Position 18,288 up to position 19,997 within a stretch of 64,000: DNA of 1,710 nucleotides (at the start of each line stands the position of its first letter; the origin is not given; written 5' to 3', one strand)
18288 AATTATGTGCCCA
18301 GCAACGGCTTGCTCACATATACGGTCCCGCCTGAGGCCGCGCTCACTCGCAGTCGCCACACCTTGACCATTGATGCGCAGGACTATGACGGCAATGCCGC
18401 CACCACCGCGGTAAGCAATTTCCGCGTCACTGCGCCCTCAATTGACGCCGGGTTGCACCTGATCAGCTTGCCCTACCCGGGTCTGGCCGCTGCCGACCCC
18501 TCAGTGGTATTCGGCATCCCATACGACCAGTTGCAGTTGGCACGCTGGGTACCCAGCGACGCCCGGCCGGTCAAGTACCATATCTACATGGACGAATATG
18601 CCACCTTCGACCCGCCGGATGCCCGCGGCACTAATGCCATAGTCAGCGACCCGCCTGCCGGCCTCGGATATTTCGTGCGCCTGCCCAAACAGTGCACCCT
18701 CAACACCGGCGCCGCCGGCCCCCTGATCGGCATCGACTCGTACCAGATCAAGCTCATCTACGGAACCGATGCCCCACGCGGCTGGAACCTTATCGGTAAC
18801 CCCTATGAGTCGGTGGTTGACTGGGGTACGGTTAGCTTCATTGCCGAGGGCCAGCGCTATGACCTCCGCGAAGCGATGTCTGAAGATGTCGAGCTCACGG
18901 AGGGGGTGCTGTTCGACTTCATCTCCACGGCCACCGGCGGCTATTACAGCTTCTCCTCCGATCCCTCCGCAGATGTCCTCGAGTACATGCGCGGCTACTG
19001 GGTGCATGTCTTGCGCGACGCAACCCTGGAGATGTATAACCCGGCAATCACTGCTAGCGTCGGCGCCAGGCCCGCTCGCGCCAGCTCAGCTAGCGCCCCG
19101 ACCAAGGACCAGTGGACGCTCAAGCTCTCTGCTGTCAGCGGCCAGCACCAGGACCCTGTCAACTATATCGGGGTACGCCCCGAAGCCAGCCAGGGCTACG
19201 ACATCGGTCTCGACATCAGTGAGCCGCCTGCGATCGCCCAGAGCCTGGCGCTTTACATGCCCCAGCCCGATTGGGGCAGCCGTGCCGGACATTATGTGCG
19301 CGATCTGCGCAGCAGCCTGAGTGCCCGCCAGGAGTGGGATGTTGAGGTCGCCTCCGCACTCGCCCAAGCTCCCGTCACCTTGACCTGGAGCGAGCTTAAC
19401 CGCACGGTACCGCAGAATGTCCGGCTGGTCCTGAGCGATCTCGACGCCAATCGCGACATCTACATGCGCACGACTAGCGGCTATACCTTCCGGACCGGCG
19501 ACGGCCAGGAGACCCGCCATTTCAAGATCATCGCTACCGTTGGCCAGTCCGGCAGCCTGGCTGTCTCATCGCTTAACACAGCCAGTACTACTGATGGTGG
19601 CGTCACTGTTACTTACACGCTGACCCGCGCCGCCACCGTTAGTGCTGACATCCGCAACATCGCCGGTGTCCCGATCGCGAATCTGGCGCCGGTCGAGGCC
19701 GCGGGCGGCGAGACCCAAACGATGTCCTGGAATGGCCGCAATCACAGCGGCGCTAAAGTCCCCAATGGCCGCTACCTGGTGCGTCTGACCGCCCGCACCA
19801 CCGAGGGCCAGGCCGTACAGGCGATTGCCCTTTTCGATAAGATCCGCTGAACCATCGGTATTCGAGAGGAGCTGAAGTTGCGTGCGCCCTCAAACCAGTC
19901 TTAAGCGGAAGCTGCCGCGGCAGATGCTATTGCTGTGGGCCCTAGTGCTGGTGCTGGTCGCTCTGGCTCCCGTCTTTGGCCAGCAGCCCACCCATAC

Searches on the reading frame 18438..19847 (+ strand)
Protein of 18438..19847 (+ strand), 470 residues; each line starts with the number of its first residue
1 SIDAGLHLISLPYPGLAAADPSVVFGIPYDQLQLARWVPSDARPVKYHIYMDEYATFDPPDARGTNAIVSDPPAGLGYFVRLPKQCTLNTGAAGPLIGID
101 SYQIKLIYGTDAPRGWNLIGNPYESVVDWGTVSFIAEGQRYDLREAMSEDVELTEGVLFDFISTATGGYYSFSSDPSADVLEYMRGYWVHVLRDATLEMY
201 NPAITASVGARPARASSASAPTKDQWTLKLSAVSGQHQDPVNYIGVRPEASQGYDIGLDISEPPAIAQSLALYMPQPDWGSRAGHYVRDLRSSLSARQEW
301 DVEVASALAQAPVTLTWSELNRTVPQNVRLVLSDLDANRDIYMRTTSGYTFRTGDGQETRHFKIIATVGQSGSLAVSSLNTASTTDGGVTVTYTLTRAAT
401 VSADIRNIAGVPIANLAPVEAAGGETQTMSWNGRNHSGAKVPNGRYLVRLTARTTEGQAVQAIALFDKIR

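Call 33: find_homologous_proteins(query=A2, max_evalue=0.00001)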
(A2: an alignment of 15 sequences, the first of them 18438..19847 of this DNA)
Query A2 (15 sequences) (470 aa, profile of the alignment): 8 proteins with E <= 0.00001 among 8000 candidates.
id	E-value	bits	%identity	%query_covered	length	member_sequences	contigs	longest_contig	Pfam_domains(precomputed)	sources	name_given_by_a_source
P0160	9.6e-178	610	65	100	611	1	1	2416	PF13860.13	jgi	jgi:hypothetical protein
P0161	1.5e-139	484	50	99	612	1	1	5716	PF13860.13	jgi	jgi:hypothetical protein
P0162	4.0e-122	426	45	99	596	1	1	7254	PF13860.13,PF19077.7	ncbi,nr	ncbi:MAG: hypothetical protein H5T86_03850, partial [Armatimonadetes bacterium]|nr:hypothetical prot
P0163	9.5e-114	399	69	62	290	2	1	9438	PF13860.13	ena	-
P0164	5.7e-39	152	28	81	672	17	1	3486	-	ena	-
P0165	2.4e-38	150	25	88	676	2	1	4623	-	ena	-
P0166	6.2e-9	53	29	18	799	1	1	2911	PF00415.25,PF13540.13,PF25384.2,PF00082.28,PF25390.2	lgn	-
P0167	1.6e-6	45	38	27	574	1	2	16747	PF09992.15,PF13860.13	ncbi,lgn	ncbi:MAG: phosphodiester glycosidase family protein [Gaiellaceae bacterium]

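Call 34: find_encoding_contigs(protein=P0162, flank=10000, max_places=2)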
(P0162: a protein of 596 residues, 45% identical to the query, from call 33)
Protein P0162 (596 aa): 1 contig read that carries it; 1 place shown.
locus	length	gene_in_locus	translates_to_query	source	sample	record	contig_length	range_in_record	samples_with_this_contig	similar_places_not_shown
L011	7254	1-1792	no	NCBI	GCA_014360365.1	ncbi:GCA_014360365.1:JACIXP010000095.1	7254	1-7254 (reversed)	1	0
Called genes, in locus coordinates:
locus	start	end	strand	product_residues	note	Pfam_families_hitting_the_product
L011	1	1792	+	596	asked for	PF19077:Big_13 (faint), PF13860:FlgD_ig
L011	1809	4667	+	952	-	PF13860:FlgD_ig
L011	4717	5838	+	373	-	-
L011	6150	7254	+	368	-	PF02369:Big_1 (weak), PF09134:Invasin_D3 (faint)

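Call 35: find_encoding_contigs(protein=P0165, flank=10000, max_places=2)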
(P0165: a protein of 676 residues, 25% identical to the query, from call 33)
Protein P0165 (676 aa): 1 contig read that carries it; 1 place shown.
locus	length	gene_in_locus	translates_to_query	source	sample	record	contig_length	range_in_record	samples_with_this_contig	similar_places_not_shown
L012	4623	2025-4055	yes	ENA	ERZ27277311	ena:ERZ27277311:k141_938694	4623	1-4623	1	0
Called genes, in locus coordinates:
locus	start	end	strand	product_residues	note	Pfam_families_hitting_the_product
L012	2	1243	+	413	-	?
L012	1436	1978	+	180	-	-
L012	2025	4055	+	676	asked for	-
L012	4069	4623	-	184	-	?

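Call 36: find_encoding_contigs(protein=P0164, flank=10000, max_places=2)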
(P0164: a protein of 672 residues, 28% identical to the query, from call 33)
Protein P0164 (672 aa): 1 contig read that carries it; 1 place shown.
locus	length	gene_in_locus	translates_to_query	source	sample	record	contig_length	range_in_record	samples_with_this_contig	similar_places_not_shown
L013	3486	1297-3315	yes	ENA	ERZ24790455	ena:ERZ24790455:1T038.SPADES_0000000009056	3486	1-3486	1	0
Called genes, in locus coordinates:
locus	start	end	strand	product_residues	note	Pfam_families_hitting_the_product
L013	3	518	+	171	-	?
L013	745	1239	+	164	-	-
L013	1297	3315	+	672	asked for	-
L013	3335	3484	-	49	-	?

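Call 55: search_solved_structures(query=A2, max_evalue=1, show_alignments=2)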
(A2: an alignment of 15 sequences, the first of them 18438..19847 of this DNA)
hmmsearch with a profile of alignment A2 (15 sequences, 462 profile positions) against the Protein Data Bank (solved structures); distinct sequences matched with E-value up to 1: 9.
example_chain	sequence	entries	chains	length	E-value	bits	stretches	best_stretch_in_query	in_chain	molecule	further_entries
7eh9_A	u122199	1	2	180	1.2e-07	34.2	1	387-452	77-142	Basal-body rod modification protein FlgD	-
7bhq_A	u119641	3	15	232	2e-07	33.4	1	387-452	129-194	Basal-body rod modification protein FlgD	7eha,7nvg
3c12_A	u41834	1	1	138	0.02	17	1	369-456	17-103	Flagellar protein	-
3osv_A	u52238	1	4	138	0.021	16.9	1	390-439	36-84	Flagellar basal-body rod modification protein FlgD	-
6za2_A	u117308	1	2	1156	0.041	15.9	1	392-457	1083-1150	Por secretion system protein porU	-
4zzf_A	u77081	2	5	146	0.13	14.2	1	396-441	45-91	Flagellar basal body rod modification protein | Basal-body rod modification protein FlgD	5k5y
4zzk_A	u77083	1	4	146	0.13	14.2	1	396-441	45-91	Basal-body rod modification protein FlgD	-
3f72_A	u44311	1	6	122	0.87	11.5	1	367-410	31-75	Cadmium efflux system accessory protein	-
1u2w_A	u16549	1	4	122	0.9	11.5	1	367-410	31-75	Cadmium efflux system accessory protein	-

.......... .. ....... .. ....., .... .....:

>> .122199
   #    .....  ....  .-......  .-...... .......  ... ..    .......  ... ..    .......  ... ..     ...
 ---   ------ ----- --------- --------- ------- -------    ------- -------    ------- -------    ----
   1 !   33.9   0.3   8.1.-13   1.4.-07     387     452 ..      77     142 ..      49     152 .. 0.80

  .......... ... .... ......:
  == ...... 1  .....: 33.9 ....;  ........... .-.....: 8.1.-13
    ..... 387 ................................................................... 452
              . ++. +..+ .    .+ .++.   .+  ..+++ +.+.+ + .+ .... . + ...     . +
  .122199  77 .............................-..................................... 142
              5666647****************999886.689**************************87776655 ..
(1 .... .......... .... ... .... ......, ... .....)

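Call 80: search_protein_families(library=pfam, alignment_id=A2, max_evalue=1)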
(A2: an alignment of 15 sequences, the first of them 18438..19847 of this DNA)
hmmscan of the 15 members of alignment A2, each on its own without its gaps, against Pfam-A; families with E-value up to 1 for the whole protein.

A. member 1, window:18438-19847:+ (470 aa): 1 family
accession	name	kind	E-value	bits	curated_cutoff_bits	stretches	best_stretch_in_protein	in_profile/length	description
PF13860.13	FlgD_ig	-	1.1e-08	35.4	27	1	381-455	3-78/79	FlgD Ig-like domain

B. families by the number of members that match (of 15 scanned): 10 families
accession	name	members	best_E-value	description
PF13860.13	FlgD_ig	15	8e-14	FlgD Ig-like domain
PF10029.15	DUF2271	4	0.015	Predicted periplasmic protein (DUF2271)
PF18962.6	Por_Secre_tail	3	0.023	Secretion system C-terminal sorting domain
PF13585.12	CHU_C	2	0.048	CHU_C Type IX secretion signal domain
PF24421.1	Ig_J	1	0.085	Tip attachment protein J, Ig-like domain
PF05751.16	FixH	1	0.095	FixH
PF21770.3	MgtC_SapB_C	1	0.12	MGTC/SAPB C-terminal domain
PF04341.17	DUF485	1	0.23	Protein of unknown function, DUF485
PF23976.1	DUF7302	1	0.24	Family of unknown function (DUF7302)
PF02929.23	Bgal_small_N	1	0.24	Beta galactosidase small chain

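Call 81: search_protein_families(library=ncbifam, alignment_id=A2, max_evalue=1)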
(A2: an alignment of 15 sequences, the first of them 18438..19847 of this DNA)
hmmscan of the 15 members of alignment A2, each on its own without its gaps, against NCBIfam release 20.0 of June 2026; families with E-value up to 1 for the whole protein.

A. member 1, window:18438-19847:+ (470 aa): 7 families
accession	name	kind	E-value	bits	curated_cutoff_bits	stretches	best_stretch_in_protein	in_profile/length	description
NF005176.1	PRK06655.1-1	equivalog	1.3e-05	25.2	230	1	378-463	77-159/197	flagellar hook assembly protein FlgD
NF009452.0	PRK12812.1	equivalog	0.00012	21.4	258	1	427-462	181-216/289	flagellar basal body rod modification protein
NF009277.0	PRK12634.1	equivalog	0.00013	22.1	333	1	374-459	97-181/221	flagellar basal body rod modification protein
NF009276.0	PRK12633.1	equivalog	0.00039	20.2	383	1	397-465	127-194/234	flagellar basal body rod modification protein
NF033707.1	T9SS_sortase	equivalog_domain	0.0047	14.6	420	1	401-459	1025-1085/1095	type IX secretion system sortase PorU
NF009453.0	PRK12813.1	equivalog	0.015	14.8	264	1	425-456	146-177/223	flagellar basal body rod modification protein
NF052228.1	T9SS_PorZ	equivalog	0.018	13.5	260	1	425-464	715-754/757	type IX secretion system anionic LPS delivery protein PorZ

B. families by the number of members that match (of 15 scanned): 10 families
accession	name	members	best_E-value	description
NF005176.1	PRK06655.1-1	15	2.4e-11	flagellar hook assembly protein FlgD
NF033707.1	T9SS_sortase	14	2.6e-08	type IX secretion system sortase PorU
NF009453.0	PRK12813.1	14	0.00029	flagellar basal body rod modification protein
NF052228.1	T9SS_PorZ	14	0.0023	type IX secretion system anionic LPS delivery protein PorZ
NF009452.0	PRK12812.1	13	4.4e-11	flagellar basal body rod modification protein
NF009276.0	PRK12633.1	13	5.7e-09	flagellar basal body rod modification protein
NF009277.0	PRK12634.1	11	1.4e-05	flagellar basal body rod modification protein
TIGR04183.1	Por_Secre_tail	6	4.6e-05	T9SS type A sorting domain-containing protein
NF052323.1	T9SSA_dep_M6i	6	8.2e-05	T9SS-dependent M6-like inactivated metalloprotease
NF004496.1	PRK05842.1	3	0.0043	flagellar hook assembly protein FlgD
